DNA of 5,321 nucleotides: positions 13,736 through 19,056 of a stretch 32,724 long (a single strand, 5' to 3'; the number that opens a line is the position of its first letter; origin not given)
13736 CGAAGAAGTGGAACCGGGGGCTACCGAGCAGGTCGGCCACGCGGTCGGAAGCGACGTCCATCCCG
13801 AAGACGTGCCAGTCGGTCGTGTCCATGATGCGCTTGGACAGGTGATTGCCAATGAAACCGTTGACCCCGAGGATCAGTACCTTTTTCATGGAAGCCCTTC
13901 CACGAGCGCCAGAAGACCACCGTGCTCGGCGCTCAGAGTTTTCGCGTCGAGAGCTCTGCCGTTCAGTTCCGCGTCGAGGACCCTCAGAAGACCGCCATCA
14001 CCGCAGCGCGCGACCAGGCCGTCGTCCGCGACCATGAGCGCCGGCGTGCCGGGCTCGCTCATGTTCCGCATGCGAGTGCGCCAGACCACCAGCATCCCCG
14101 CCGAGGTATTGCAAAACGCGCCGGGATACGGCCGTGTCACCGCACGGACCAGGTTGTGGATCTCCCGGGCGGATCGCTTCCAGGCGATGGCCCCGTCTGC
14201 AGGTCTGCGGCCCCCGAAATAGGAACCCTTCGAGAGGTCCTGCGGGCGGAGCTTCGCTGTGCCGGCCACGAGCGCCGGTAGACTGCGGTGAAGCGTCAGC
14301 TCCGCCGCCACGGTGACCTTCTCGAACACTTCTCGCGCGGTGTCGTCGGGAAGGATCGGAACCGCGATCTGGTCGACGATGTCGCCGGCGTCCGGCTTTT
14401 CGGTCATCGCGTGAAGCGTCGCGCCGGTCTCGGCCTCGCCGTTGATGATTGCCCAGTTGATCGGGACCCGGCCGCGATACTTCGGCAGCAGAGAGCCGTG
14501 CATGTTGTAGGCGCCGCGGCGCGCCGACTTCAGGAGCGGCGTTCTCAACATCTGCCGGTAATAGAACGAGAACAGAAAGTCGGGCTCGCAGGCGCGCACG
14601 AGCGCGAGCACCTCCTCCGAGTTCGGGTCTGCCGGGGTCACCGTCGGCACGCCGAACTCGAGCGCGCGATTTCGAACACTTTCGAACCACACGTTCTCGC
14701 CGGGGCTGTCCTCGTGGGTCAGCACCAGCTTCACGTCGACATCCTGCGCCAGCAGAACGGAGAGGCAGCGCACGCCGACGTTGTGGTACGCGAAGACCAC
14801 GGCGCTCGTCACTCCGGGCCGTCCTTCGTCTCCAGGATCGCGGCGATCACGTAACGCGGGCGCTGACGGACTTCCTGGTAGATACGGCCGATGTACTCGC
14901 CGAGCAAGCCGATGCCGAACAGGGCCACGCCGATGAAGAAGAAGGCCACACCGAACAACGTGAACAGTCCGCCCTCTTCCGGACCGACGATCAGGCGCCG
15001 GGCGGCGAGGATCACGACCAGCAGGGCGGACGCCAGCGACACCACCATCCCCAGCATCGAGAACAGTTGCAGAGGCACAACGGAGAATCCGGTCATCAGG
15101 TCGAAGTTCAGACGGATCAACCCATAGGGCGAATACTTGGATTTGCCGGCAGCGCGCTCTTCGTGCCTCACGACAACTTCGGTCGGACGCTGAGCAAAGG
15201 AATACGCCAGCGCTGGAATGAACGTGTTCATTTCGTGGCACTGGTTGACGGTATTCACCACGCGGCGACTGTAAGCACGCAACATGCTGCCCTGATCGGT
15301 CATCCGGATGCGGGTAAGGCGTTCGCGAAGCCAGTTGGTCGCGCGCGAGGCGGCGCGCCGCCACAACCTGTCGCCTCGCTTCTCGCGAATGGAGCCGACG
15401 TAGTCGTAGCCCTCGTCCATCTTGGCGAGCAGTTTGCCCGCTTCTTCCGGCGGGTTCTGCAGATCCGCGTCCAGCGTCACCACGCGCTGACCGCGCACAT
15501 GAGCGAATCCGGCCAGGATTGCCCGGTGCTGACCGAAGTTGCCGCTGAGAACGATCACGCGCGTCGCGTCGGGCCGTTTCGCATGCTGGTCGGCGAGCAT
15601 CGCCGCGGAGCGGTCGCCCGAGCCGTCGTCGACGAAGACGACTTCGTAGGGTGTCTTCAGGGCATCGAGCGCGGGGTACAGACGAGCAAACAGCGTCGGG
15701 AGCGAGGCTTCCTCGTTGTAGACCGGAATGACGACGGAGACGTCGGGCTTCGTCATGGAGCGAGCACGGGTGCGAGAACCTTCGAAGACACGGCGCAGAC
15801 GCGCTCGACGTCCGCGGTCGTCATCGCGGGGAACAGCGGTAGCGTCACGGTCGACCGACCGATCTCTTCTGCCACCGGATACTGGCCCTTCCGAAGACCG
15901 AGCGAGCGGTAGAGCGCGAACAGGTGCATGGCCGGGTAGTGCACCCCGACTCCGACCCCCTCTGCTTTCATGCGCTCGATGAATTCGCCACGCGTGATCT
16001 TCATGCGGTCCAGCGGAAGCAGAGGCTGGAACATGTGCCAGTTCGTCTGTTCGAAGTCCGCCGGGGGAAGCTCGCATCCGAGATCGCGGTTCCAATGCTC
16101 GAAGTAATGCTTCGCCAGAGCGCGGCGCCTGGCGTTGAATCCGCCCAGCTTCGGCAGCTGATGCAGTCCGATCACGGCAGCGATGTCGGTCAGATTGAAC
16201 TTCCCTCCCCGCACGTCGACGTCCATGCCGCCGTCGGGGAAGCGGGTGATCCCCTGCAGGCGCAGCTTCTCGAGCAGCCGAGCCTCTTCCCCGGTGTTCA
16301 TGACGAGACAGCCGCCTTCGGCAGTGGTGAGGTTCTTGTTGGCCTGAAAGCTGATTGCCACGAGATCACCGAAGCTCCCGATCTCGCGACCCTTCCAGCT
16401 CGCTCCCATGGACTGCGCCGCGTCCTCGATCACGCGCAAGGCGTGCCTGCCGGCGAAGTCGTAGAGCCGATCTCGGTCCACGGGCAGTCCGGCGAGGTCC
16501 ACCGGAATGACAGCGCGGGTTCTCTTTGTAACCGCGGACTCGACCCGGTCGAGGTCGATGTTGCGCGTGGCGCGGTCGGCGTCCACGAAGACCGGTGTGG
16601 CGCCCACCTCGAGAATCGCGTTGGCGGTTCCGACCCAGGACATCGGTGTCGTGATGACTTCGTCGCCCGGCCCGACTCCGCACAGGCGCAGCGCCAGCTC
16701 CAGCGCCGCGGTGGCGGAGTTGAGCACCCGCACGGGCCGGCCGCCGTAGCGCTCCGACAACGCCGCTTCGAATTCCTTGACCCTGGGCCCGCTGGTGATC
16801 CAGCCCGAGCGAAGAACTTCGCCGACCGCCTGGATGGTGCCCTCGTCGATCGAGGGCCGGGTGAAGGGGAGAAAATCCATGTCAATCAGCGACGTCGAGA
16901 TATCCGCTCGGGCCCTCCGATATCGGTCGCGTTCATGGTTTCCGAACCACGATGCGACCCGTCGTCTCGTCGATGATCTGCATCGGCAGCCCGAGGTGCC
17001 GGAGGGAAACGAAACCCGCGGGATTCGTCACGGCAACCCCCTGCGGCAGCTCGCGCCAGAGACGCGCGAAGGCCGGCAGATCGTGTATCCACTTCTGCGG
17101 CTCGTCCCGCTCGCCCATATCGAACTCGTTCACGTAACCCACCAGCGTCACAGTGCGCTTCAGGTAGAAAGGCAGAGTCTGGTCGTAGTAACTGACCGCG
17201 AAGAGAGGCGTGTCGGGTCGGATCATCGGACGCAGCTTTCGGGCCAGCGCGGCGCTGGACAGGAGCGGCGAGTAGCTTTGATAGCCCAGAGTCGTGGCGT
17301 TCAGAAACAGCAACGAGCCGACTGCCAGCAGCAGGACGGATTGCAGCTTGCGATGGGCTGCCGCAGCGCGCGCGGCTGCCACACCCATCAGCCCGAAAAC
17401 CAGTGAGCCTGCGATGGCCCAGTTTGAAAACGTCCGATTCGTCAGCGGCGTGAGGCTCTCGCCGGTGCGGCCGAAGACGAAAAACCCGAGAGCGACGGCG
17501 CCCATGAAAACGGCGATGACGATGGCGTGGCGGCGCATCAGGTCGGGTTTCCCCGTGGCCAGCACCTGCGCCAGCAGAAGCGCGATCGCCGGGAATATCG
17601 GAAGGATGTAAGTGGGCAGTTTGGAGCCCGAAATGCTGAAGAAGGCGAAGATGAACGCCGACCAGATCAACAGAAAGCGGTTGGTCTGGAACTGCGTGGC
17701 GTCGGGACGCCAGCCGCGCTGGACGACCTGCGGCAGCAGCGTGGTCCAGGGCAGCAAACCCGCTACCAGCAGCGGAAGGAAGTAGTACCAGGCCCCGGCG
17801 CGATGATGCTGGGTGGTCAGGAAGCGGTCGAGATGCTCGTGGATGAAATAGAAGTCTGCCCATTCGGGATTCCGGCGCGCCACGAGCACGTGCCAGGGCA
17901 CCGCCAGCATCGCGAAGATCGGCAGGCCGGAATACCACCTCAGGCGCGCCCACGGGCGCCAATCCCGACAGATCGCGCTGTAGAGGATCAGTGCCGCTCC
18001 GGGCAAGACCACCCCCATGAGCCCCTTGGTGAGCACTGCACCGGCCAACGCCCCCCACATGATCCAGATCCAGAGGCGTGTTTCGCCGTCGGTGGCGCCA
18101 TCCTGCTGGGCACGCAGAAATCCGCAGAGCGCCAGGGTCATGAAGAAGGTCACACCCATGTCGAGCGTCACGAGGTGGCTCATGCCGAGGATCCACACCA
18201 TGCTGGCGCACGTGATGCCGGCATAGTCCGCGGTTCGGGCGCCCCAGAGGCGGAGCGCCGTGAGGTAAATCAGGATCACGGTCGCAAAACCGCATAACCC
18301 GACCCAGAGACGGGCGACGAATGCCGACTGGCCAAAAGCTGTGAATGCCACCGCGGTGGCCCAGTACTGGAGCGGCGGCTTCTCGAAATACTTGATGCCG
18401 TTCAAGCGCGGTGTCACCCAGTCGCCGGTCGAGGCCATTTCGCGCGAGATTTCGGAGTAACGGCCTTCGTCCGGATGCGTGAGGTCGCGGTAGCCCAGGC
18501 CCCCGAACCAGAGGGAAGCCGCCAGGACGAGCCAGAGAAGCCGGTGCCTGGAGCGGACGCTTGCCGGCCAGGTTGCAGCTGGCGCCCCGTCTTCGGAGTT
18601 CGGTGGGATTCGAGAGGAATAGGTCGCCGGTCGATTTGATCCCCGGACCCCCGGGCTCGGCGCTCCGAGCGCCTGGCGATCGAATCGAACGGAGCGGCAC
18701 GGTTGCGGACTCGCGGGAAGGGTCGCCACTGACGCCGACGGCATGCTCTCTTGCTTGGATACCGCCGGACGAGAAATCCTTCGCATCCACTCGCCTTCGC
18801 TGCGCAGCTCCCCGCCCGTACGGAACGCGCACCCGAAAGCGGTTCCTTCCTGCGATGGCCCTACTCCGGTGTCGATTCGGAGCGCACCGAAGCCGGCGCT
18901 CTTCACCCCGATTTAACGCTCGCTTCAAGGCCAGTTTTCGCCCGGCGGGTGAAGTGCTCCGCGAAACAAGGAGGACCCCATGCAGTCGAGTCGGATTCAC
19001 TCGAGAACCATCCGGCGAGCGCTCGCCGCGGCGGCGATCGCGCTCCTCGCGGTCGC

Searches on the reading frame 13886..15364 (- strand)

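Call 9: search_protein_families(library=pfam, proteins=[window:13886-15364:-], max_evalue=0.001)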
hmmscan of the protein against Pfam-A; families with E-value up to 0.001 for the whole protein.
window:13886-15364:- (492 aa): 2 families
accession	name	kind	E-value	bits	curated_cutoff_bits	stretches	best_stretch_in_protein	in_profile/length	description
PF00551.24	Formyl_trans_N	-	5.3e-25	88.7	26.1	1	207-354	26-173/181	Formyl transferase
PF02911.23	Formyl_trans_C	-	1.6e-15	57.5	21.1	1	388-476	4-94/100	Formyl transferase, C-terminal domain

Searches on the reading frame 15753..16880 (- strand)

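Call 9: search_protein_families(library=pfam, proteins=[window:15753-16880:-], max_evalue=0.001)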
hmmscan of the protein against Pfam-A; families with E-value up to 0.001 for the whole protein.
window:15753-16880:- (375 aa): 2 families
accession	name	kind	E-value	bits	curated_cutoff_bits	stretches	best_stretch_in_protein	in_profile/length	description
PF01041.23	DegT_DnrJ_EryC1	-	2.4e-101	340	19.8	1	10-363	2-357/360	DegT/DnrJ/EryC1/StrS aminotransferase family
PF00155.27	Aminotran_1_2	-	0.0001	22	19.7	1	34-124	44-150/361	Aminotransferase class I and II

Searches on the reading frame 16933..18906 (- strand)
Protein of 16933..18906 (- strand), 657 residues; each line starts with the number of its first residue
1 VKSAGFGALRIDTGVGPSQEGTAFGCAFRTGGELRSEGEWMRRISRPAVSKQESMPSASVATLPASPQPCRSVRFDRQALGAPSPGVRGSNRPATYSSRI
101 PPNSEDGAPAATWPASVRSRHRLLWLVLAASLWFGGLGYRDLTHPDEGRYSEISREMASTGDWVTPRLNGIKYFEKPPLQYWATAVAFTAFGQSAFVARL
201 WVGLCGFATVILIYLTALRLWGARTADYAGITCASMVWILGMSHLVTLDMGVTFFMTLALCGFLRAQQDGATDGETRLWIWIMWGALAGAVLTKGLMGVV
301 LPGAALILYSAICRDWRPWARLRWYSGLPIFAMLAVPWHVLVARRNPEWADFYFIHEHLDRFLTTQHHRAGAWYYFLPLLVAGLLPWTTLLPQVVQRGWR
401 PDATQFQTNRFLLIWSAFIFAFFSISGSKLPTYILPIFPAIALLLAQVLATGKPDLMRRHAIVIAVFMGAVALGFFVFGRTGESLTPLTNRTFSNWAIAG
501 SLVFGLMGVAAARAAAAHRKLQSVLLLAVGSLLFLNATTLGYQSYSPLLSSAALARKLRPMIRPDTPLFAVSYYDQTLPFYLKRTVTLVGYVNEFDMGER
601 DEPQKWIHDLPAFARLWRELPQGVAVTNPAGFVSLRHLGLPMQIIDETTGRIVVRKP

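Call 9: search_protein_families(library=pfam, proteins=[window:16933-18906:-], max_evalue=0.001)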
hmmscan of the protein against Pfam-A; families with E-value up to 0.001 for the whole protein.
window:16933-18906:- (657 aa): 3 families
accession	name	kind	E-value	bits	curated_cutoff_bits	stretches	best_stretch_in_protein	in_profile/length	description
PF18583.6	Arnt_C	-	2.9e-30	104.5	26.5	1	554-656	1-103/103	Aminoarabinose transferase C-terminal domain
PF02366.24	PMT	-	1.3e-24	87.5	22.7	1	122-347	5-239/245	Dolichyl-phosphate-mannose-protein mannosyltransferase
PF13231.12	PMT_2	-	3.7e-12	47.2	26.1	1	176-337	2-156/160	Dolichyl-phosphate-mannose-protein mannosyltransferase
